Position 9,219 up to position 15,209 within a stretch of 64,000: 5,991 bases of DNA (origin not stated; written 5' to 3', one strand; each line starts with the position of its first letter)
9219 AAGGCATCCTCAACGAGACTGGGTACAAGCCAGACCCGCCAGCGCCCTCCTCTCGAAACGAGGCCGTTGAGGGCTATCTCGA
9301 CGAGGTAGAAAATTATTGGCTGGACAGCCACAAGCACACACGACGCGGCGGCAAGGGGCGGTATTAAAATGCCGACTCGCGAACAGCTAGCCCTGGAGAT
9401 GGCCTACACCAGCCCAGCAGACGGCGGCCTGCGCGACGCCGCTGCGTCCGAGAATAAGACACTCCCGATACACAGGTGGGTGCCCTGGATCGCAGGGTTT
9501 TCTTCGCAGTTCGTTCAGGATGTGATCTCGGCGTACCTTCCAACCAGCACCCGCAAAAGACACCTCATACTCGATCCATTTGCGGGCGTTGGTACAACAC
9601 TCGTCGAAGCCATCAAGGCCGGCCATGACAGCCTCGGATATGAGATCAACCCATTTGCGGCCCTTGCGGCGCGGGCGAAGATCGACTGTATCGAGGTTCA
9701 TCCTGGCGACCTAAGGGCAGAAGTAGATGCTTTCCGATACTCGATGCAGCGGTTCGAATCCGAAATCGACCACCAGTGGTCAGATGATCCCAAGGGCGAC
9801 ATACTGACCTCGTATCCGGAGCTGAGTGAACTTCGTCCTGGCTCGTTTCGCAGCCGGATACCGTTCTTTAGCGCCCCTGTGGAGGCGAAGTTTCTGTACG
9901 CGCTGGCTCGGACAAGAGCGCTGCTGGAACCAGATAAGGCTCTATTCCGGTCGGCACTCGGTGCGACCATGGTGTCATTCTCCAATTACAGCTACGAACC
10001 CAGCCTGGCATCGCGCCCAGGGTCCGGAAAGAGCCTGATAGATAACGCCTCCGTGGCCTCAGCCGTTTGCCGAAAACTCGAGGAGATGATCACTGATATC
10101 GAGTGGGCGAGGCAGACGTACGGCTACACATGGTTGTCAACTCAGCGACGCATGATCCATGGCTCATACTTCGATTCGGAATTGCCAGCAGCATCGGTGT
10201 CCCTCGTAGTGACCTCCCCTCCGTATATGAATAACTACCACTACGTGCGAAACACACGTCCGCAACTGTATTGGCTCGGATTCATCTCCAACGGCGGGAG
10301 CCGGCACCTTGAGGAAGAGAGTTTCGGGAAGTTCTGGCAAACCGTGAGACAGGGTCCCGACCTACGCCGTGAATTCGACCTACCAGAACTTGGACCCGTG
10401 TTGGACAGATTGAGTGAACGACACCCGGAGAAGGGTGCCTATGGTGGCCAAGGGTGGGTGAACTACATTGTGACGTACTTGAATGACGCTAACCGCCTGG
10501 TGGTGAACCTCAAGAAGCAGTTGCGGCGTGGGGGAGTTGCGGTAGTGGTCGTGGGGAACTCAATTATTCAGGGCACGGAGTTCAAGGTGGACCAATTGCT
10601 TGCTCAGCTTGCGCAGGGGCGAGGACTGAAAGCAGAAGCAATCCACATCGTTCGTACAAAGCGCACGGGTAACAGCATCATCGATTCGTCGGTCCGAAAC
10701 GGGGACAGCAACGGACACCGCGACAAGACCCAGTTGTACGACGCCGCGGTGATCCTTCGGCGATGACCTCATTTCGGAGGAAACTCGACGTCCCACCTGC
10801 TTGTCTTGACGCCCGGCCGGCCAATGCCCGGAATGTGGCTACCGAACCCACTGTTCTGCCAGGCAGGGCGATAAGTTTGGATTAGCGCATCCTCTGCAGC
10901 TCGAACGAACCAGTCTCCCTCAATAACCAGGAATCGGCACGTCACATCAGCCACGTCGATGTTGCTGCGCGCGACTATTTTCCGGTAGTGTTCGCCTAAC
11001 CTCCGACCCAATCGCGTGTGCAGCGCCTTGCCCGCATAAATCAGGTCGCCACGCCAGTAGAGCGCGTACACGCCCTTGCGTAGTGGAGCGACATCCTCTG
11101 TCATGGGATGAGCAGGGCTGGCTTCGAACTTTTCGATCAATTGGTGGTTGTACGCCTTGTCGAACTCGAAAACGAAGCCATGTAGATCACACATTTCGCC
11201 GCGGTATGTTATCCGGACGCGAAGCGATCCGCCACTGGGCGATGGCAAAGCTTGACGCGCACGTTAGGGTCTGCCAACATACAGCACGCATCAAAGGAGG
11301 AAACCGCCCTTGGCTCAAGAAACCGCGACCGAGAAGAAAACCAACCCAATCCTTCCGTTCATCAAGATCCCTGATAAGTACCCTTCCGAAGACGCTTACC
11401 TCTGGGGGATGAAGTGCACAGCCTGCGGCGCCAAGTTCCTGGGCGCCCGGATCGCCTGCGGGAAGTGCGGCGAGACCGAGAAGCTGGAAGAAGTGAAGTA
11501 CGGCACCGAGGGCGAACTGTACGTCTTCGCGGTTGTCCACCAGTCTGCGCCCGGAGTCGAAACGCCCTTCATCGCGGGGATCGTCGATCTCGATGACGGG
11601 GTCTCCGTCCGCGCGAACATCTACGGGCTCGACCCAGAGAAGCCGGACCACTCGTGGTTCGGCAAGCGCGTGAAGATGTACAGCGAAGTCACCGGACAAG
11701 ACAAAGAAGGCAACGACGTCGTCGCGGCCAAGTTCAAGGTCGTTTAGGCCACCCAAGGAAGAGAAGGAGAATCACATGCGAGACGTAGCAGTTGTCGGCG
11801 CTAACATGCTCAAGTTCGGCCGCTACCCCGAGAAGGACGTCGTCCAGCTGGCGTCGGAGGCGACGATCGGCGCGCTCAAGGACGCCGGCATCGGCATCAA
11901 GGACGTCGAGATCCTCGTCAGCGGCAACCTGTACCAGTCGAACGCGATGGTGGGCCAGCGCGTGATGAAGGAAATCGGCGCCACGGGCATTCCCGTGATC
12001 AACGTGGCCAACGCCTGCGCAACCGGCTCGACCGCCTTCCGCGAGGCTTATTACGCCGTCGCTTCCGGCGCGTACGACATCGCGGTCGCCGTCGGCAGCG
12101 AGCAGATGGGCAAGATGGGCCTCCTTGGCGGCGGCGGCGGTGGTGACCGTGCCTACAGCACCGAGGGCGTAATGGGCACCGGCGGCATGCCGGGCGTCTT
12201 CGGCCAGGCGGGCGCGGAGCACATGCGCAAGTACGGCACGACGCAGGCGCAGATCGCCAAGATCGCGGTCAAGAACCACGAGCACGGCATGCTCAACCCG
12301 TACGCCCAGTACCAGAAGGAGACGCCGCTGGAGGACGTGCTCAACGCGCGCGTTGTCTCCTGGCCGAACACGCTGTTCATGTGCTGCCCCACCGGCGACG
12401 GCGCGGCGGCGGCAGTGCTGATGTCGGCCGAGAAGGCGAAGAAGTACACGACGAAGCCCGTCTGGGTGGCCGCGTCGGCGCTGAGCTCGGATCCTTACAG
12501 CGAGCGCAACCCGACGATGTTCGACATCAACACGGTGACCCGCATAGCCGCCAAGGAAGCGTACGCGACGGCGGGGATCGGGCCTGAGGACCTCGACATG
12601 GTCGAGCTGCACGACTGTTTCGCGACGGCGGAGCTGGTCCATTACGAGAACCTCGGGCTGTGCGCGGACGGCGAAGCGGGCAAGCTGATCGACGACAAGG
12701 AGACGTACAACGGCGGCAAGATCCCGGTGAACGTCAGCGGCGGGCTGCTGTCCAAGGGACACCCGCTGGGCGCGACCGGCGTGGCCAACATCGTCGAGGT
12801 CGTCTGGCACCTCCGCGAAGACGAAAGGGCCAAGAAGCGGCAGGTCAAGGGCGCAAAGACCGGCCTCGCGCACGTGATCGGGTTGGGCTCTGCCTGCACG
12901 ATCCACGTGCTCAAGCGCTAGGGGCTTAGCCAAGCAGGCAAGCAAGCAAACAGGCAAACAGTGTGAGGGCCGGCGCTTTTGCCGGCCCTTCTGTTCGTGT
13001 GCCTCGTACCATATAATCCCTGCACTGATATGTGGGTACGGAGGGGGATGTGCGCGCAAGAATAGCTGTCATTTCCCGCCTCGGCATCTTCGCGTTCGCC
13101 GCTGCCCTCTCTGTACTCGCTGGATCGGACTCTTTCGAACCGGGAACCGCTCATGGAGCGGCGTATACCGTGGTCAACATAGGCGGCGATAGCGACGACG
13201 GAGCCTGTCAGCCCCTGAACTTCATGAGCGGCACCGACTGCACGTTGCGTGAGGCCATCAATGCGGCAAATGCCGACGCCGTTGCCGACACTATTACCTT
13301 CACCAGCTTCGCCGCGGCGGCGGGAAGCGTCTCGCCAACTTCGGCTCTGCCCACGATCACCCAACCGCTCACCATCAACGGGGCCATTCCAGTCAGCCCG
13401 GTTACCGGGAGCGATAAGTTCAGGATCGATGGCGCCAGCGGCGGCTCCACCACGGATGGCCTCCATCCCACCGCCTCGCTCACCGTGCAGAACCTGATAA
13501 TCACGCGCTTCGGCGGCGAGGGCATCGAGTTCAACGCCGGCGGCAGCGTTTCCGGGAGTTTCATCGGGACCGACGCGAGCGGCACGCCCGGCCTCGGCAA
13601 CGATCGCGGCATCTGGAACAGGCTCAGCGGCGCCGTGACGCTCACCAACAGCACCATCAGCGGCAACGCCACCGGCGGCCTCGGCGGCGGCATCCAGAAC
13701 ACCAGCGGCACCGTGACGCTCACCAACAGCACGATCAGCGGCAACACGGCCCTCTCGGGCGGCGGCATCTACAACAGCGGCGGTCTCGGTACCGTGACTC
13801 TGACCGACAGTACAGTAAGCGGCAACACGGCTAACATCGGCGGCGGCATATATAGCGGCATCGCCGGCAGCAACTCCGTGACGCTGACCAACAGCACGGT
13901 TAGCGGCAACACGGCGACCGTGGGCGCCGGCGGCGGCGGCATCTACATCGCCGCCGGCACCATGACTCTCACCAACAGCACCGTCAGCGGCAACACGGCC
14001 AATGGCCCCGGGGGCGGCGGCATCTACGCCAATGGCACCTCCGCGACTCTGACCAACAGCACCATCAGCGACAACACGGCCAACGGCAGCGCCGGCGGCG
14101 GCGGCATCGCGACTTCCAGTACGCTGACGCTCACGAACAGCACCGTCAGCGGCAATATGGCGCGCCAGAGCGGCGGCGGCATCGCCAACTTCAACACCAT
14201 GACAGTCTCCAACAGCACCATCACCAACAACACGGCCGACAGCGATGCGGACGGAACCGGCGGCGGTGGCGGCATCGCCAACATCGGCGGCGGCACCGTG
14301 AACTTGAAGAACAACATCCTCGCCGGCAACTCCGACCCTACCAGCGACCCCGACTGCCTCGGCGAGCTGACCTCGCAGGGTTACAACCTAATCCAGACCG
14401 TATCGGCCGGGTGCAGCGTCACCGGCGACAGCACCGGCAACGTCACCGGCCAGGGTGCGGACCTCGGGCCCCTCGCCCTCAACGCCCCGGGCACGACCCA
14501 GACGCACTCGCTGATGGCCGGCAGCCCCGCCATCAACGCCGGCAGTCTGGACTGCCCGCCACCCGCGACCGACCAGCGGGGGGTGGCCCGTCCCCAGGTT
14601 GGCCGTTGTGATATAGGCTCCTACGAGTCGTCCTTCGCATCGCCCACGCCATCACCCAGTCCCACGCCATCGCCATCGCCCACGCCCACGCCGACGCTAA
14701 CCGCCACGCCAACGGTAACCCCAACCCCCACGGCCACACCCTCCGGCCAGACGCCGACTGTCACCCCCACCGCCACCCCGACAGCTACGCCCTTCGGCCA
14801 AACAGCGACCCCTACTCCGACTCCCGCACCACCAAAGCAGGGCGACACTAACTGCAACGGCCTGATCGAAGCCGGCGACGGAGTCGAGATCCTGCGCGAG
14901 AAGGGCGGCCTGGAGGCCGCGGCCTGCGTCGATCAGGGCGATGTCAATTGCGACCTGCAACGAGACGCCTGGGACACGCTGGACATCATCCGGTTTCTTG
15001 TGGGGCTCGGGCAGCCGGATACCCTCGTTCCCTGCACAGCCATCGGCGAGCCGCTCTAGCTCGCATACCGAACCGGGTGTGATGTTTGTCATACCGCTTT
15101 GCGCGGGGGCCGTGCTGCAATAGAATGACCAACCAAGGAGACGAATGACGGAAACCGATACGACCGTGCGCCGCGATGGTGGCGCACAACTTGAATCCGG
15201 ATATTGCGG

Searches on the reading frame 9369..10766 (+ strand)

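Call 58: search_protein_families(library=pfam, proteins=[window:9369-10766:+], max_evalue=0.00001)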
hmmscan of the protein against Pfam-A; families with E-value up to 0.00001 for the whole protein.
window:9369-10766:+ (465 aa): 1 family
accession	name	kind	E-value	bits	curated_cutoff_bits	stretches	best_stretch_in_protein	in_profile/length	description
PF01555.25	N6_N4_Mtase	-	1.9e-11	44.7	26.7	1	47-97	165-215/221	DNA methylase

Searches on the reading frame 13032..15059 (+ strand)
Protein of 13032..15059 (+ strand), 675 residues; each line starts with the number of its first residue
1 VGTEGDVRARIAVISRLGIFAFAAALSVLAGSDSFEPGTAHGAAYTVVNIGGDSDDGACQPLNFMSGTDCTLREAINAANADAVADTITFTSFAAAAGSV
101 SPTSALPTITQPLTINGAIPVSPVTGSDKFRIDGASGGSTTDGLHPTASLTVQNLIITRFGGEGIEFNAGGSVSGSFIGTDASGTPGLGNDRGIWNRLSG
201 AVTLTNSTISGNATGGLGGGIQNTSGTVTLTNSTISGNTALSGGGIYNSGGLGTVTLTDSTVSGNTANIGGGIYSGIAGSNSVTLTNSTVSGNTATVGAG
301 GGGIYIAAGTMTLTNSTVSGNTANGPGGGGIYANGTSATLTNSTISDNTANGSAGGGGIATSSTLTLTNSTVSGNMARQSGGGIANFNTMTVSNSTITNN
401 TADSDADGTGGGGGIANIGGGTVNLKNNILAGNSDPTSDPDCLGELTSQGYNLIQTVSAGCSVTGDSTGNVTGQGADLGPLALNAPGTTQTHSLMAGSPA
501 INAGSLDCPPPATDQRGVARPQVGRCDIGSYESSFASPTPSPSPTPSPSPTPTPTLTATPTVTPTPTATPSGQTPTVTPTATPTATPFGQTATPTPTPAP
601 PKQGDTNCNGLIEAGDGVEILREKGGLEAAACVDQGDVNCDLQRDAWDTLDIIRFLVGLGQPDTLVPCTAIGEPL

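Call 19: search_protein_families(library=pfam, proteins=[window:13032-15059:+], max_evalue=1)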
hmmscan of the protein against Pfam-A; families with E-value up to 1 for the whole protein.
window:13032-15059:+ (675 aa): 2 families
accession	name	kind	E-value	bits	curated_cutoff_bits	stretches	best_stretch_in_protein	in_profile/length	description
PF13229.12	Beta_helix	-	1.7e-15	57.4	25.9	2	277-465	5-146/158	Right handed beta helix region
PF02415.23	Chlam_PMP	-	0.00045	20.6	20.6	1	232-249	1-19/19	Chlamydia polymorphic membrane protein (Chlamydia_PMP) repeat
